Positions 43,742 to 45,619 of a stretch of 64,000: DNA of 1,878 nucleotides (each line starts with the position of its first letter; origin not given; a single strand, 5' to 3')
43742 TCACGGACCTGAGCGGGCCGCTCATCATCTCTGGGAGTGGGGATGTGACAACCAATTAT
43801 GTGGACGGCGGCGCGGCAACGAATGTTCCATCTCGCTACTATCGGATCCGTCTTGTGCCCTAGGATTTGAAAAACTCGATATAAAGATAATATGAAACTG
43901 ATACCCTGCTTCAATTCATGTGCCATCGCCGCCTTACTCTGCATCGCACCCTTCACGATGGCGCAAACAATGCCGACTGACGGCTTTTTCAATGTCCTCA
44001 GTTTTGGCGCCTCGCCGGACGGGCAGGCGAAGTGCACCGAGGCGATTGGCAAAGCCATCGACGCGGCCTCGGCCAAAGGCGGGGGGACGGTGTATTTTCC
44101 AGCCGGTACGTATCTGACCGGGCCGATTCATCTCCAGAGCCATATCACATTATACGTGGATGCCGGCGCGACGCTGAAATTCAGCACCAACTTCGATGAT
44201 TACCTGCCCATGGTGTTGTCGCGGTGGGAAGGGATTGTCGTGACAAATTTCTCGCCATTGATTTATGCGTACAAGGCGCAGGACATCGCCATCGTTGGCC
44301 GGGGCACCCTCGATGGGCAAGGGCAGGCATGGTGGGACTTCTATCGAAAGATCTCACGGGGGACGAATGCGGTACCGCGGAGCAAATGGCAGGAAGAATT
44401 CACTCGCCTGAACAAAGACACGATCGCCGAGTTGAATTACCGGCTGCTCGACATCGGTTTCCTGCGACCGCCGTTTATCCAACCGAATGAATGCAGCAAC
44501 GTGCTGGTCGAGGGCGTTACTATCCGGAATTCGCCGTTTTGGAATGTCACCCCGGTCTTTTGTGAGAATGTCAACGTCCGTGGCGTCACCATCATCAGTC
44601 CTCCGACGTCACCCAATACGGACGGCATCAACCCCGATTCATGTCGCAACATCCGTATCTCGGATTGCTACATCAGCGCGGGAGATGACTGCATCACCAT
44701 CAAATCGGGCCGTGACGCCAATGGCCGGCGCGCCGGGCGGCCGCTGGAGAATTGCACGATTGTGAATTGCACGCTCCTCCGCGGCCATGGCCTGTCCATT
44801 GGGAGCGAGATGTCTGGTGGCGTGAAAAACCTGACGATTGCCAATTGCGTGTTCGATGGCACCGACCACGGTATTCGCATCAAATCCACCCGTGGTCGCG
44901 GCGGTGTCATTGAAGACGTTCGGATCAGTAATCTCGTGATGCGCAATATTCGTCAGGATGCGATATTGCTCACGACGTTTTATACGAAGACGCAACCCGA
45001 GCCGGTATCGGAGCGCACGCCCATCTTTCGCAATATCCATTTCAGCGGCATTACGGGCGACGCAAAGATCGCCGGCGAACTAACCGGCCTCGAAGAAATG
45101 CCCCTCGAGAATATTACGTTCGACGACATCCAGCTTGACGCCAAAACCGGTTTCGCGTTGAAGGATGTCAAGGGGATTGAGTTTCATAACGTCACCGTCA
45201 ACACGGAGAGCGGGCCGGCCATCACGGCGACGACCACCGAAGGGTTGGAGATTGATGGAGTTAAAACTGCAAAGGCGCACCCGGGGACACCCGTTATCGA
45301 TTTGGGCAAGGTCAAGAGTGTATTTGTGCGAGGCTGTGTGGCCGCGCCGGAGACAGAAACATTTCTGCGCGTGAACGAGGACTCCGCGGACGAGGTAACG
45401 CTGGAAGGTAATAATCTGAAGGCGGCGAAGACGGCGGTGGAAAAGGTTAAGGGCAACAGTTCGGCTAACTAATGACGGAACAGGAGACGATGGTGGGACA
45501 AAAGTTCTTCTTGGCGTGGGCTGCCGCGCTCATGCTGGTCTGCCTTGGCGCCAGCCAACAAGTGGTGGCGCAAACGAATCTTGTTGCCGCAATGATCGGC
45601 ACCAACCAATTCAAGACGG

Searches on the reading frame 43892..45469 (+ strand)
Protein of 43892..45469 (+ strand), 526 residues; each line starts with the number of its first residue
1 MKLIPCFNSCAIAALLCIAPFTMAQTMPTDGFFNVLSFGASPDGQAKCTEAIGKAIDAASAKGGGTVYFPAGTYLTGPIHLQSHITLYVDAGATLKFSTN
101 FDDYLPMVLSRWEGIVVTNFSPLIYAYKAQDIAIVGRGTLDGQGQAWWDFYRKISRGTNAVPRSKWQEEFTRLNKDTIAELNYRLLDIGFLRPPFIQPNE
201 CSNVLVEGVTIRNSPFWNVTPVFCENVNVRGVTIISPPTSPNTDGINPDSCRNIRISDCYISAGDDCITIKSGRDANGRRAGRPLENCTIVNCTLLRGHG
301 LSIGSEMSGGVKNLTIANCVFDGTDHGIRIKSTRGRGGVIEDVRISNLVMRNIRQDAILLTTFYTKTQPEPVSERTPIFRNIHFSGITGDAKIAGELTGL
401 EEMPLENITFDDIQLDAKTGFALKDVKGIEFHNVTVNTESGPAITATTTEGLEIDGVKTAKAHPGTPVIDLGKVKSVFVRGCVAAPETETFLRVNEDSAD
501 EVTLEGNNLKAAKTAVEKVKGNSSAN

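Call 17: search_protein_families(library=pfam, proteins=[window:43892-45469:+], max_evalue=0.001)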
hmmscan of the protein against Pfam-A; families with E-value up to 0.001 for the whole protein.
window:43892-45469:+ (526 aa): 2 families
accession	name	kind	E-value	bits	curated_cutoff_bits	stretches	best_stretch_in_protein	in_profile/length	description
PF00295.23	Glyco_hydro_28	-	2.5e-51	175.1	22.9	1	192-426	90-318/324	Glycosyl hydrolases family 28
PF12708.12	Pect-lyase_RHGA_epim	-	4.3e-20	72.9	27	1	32-102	1-75/213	Rhamnogalacturonase A/epimerase, pectate lyase-like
